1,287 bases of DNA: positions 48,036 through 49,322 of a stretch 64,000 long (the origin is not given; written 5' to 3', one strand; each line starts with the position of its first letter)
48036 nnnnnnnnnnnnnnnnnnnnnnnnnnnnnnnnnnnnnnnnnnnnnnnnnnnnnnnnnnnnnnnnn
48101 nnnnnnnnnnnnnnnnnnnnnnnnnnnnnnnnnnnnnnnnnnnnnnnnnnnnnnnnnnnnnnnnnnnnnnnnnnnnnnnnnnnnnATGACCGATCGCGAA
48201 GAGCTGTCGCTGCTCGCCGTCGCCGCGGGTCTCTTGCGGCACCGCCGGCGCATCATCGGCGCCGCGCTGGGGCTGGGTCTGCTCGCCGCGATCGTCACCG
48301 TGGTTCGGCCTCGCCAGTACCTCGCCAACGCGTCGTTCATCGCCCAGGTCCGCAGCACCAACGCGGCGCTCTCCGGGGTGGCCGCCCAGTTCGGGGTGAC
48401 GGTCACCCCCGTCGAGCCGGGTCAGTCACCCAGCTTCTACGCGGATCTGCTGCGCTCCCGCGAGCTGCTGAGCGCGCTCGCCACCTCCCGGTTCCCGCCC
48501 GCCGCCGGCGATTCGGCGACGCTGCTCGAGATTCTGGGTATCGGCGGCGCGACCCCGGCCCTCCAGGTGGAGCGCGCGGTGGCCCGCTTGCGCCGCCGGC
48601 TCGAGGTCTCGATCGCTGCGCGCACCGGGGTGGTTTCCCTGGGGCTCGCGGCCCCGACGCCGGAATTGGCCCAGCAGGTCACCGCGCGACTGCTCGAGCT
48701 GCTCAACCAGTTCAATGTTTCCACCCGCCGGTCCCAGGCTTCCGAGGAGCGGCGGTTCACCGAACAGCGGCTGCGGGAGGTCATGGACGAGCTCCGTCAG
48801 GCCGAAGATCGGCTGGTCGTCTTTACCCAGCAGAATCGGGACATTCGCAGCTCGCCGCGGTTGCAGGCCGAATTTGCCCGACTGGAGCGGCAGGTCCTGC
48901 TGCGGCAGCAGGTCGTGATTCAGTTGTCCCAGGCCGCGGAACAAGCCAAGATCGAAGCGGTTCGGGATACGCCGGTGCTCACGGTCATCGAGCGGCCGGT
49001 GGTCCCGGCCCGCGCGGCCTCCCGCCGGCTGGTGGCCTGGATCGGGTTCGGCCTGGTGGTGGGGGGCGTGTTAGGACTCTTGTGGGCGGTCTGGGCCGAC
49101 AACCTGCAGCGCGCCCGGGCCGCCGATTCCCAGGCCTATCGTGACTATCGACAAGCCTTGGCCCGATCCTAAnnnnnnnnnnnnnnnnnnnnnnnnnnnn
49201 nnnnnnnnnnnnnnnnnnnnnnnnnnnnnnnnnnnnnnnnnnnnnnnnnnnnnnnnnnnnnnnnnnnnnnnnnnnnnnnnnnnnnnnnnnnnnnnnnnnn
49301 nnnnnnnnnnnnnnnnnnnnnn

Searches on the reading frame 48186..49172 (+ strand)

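Call 73: search_protein_families(library=pfam, proteins=[window:48186-49172:+], max_evalue=0.00001)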
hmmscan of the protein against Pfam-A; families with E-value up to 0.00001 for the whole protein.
window:48186-49172:+ (328 aa): 1 family
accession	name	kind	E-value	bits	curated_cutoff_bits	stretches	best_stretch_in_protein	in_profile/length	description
PF02706.20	Wzz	-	8.6e-06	26.4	25.5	0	5-99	1-88/91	Chain length determinant protein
